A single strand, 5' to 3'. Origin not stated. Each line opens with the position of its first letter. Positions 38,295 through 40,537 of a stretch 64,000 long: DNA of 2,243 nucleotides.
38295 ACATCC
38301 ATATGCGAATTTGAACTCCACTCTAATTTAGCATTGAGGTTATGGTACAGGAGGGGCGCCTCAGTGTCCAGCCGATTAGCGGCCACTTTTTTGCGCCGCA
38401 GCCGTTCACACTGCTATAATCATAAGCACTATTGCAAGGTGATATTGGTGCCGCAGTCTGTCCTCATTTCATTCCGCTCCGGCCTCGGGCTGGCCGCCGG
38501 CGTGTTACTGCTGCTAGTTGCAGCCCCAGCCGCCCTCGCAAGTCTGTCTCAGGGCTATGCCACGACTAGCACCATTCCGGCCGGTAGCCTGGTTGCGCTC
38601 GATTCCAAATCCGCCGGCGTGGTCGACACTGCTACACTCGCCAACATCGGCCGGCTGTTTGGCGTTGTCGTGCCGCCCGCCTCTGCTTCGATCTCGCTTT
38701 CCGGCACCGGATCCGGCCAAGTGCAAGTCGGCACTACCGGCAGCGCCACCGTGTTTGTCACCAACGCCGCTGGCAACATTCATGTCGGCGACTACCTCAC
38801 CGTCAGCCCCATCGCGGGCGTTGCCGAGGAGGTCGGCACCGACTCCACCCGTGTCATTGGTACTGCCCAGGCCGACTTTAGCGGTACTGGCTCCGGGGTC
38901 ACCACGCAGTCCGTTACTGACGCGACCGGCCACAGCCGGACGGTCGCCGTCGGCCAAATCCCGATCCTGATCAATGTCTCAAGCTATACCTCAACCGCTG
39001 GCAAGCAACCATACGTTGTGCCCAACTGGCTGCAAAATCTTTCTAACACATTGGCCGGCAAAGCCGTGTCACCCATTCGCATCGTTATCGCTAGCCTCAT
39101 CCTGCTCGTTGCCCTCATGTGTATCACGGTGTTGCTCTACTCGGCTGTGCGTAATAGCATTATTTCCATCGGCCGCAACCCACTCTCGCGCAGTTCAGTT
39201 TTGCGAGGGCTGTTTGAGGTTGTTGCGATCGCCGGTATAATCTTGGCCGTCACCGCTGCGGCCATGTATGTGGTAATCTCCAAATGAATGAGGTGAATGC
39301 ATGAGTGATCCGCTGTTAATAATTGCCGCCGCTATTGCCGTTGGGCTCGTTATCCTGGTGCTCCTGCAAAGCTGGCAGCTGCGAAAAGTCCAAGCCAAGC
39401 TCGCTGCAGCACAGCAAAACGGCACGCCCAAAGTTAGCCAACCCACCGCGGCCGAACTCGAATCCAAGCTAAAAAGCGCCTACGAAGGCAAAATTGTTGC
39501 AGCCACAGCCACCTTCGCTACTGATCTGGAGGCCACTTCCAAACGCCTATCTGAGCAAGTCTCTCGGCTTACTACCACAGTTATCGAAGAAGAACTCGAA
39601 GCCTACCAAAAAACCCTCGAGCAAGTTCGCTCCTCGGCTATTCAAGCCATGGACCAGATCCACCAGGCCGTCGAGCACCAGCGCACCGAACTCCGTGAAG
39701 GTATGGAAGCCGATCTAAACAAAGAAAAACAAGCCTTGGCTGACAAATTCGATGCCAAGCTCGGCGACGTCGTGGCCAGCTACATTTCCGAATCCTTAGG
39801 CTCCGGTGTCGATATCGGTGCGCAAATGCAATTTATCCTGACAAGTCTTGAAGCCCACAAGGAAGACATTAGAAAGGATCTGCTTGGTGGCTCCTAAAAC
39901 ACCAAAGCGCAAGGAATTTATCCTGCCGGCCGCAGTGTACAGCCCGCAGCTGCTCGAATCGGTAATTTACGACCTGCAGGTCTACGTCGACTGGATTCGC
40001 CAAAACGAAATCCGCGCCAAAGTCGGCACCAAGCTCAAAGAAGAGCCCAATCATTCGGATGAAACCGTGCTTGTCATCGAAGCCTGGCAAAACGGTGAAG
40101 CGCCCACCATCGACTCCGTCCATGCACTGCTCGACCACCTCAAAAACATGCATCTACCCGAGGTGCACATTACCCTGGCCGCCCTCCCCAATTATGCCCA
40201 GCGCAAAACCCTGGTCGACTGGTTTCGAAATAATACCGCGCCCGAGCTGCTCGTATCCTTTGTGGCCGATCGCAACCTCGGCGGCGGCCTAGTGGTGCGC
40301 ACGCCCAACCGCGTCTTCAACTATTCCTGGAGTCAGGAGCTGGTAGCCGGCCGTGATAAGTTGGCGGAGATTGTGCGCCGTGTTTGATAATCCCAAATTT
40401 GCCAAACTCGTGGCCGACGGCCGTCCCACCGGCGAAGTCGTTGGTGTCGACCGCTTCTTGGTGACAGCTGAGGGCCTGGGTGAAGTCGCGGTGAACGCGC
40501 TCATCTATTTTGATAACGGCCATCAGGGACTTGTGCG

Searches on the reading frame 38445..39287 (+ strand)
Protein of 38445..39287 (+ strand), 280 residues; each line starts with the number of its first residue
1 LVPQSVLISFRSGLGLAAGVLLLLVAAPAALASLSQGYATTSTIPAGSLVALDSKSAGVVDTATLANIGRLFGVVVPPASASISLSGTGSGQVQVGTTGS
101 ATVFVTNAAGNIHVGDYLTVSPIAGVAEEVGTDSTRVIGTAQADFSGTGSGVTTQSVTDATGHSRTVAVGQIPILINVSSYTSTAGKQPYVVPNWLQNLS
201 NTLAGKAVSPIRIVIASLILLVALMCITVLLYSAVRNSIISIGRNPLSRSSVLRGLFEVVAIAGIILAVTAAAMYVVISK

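Call 63: search_protein_families(library=pfam, proteins=[window:38445-39287:+], max_evalue=10)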
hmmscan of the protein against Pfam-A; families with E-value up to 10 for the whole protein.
window:38445-39287:+ (280 aa): 1 family
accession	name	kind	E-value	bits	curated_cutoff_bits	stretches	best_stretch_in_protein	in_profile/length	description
PF00924.24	MS_channel_2nd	-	0.05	14.2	20.2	1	111-137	17-43/68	Mechanosensitive ion channel, beta-domain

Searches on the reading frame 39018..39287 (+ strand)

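Call 63: search_protein_families(library=pfam, proteins=[window:39018-39287:+], max_evalue=10)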
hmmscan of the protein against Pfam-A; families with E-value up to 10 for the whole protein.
window:39018-39287:+ (89 aa): 5 families
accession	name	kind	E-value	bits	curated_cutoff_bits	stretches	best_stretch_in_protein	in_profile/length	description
PF23814.1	DUF7185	-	0.071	13.6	27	1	50-83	20-53/86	Family of unknown function (DUF7185)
PF06836.17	DUF1240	-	0.39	11.8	24.3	1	26-85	6-64/95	Protein of unknown function (DUF1240)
PF17870.6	Insulin_TMD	-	0.52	10.9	33.4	1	20-45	15-40/47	Insulin receptor trans-membrane segment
PF21944.1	Hemotin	-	3.1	8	27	1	17-61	2-52/74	Hemotin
PF03988.17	DUF347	-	4.8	7.9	28.2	1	23-44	29-50/52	Repeat of Unknown Function (DUF347)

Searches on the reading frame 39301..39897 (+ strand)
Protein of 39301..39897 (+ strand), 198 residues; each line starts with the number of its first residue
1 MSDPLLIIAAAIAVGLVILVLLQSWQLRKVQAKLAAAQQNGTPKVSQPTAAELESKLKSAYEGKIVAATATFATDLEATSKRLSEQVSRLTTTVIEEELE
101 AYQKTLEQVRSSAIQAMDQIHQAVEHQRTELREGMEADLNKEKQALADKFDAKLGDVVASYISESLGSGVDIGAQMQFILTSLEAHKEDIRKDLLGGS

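Call 53: search_protein_families(library=pfam, proteins=[window:39301-39897:+], max_evalue=0.01)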
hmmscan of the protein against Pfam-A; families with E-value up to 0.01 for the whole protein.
window:39301-39897:+ (198 aa): 1 family
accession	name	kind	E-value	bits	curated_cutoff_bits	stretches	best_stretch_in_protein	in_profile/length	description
PF02104.20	SURF1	-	0.0062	17.3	23.4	1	16-78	4-68/205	SURF1 family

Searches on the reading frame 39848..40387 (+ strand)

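Call 53: search_protein_families(library=pfam, proteins=[window:39848-40387:+], max_evalue=0.01)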
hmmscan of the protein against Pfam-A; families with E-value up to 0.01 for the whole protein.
window:39848-40387:+ (179 aa): 1 family
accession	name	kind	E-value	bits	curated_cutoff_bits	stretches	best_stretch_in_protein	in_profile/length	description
PF00213.23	OSCP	-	0.0041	17.7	22.3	1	103-166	102-166/172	ATP synthase delta (OSCP) subunit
